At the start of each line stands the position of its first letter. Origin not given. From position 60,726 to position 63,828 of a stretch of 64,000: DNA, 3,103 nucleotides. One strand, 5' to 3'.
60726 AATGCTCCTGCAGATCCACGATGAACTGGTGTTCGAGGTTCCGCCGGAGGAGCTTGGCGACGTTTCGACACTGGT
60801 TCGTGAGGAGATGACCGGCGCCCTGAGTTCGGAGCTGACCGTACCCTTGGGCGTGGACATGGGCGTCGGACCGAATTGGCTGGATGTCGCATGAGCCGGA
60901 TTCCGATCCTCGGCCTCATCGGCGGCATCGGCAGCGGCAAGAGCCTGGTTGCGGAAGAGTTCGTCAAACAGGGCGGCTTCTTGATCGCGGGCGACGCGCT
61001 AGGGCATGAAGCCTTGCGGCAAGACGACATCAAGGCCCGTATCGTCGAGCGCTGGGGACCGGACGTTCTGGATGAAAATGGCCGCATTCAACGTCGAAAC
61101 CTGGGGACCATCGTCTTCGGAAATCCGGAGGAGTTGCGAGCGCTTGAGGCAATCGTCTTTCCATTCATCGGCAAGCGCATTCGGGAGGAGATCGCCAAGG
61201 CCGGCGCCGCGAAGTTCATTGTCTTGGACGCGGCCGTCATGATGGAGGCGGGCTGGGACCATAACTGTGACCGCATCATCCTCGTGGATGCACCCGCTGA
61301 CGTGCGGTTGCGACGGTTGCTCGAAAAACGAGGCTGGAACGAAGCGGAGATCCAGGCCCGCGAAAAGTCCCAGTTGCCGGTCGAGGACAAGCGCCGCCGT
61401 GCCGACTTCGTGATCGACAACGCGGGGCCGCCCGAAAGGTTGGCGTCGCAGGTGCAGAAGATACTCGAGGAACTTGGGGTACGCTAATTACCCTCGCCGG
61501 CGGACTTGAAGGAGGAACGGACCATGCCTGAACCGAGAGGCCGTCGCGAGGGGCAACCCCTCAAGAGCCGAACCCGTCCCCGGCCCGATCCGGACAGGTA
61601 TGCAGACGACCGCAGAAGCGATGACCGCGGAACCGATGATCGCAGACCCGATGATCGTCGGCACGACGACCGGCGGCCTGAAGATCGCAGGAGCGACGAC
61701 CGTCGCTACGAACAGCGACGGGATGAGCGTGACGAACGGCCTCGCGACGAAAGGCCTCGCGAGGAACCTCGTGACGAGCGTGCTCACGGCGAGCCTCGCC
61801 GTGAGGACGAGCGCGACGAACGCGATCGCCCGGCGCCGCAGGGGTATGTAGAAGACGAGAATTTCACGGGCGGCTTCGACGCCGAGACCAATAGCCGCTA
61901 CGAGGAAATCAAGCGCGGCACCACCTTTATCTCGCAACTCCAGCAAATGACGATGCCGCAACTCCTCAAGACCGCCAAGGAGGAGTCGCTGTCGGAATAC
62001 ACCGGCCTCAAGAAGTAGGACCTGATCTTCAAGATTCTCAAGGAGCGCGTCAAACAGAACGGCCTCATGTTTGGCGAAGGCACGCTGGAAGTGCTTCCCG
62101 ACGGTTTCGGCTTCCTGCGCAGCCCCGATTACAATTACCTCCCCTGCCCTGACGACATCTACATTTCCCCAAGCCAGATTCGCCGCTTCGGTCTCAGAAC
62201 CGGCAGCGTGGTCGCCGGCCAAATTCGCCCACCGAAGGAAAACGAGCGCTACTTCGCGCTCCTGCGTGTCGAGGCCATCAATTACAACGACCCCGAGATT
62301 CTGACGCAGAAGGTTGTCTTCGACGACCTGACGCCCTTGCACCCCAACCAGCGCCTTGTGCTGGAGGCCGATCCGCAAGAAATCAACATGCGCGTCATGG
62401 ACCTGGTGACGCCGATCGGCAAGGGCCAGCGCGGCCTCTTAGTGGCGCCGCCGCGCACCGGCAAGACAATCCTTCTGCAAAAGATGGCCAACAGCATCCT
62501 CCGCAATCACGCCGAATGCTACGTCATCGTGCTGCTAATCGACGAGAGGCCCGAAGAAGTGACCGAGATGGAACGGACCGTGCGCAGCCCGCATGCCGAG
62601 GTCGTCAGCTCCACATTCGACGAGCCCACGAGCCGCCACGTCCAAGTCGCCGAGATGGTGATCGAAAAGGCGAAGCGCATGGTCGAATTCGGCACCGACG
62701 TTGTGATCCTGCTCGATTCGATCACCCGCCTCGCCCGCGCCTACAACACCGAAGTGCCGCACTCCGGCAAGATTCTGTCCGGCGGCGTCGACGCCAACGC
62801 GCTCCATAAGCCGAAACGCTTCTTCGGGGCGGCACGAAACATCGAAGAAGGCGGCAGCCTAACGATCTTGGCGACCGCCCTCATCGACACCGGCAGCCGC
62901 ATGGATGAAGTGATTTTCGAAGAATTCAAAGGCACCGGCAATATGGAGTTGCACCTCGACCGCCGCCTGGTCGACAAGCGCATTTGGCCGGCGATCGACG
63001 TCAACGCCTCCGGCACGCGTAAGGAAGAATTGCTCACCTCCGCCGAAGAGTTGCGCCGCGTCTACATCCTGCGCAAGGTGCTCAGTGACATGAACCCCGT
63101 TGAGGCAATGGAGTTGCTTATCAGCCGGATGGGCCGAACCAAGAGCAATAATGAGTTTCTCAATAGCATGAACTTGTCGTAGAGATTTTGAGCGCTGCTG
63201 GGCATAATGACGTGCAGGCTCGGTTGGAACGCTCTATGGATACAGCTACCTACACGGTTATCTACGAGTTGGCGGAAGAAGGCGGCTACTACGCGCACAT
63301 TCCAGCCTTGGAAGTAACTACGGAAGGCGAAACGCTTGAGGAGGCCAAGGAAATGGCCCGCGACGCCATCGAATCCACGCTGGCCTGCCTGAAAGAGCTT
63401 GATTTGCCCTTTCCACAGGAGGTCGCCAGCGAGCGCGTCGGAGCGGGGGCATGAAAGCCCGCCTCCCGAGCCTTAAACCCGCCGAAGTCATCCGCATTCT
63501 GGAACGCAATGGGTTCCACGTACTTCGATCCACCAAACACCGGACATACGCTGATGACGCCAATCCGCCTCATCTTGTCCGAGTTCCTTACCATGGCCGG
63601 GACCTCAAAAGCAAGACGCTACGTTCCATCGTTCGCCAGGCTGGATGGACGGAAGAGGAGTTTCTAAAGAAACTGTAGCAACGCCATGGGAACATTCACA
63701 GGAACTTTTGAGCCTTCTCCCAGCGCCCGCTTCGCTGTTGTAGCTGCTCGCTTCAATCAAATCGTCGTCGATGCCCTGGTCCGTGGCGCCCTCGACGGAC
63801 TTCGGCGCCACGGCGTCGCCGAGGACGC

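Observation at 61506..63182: Rho gene interrupted by a single in-frame amber (TAG) codon at a conserved Gln position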

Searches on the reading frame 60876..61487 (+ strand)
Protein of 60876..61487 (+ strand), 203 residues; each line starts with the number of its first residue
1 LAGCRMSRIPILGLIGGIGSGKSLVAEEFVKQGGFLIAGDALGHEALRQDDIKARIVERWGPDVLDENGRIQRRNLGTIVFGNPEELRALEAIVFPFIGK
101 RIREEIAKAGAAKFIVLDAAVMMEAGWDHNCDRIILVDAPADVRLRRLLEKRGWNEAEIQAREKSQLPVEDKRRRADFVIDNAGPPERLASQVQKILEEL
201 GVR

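Call 9: find_encoding_contigs(protein=window:60876-61487:+, flank=4000, max_places=10)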
Protein window:60876-61487:+ (203 aa): no gene with exactly this product is on record in the collection.

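Call 37: find_encoding_contigs(protein=window:60891-61487:+, flank=4000, max_places=10)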
Protein window:60891-61487:+ (198 aa): 1 contig read that carries it; 1 place shown.
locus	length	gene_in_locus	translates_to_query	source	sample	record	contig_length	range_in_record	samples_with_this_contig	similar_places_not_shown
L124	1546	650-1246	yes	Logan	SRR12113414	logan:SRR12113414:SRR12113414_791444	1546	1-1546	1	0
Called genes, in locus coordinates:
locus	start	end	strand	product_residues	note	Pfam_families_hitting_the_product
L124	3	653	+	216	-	?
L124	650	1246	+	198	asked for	PF01121:CoaE, PF13238:AAA_18 (weak)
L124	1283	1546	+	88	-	?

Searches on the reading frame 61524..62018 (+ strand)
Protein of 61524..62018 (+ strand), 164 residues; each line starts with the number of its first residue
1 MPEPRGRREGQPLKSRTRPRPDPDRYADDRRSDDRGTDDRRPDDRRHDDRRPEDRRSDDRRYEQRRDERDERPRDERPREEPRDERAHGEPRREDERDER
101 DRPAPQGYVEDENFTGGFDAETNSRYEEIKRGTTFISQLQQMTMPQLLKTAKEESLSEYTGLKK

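Call 15: find_encoding_contigs(protein=window:61524-62018:+, flank=4000, max_places=10)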
Protein window:61524-62018:+ (164 aa): no gene with exactly this product is on record in the collection.

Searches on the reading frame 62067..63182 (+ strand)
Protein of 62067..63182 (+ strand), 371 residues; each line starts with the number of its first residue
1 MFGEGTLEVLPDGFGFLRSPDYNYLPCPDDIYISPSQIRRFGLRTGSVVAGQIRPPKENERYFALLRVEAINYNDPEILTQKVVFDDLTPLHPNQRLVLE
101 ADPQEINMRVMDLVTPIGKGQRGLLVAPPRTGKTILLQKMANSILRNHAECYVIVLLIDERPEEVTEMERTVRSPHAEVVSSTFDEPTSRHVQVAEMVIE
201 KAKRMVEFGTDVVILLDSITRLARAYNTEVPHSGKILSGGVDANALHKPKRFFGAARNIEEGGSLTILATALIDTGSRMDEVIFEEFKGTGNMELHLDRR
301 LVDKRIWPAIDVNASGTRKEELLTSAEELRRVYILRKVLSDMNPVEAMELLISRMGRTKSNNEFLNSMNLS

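Call 8: find_encoding_contigs(protein=window:62067-63182:+, flank=3000, max_places=10)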
Protein window:62067-63182:+ (371 aa): no gene with exactly this product is on record in the collection.

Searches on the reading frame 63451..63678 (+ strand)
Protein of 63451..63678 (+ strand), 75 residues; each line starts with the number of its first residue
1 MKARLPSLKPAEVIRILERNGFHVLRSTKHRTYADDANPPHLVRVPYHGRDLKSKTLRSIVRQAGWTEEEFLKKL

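Call 11: find_encoding_contigs(protein=window:63451-63678:+, flank=4000, max_places=10)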
Protein window:63451-63678:+ (75 aa): 2 contigs read that carry it; 2 places shown.
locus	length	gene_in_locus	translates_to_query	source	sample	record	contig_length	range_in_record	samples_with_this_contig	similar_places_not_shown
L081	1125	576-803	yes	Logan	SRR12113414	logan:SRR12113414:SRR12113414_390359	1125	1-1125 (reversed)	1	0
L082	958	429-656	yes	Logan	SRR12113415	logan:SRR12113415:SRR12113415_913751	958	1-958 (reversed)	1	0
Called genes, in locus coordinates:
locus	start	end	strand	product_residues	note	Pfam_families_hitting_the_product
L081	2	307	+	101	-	?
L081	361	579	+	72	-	PF21748:UPF0150 (weak)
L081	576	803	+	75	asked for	PF07927:HicA_toxin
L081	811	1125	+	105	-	PF00885:DMRL_synthase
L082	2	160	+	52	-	?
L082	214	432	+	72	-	PF21748:UPF0150 (weak)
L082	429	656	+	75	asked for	PF07927:HicA_toxin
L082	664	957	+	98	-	?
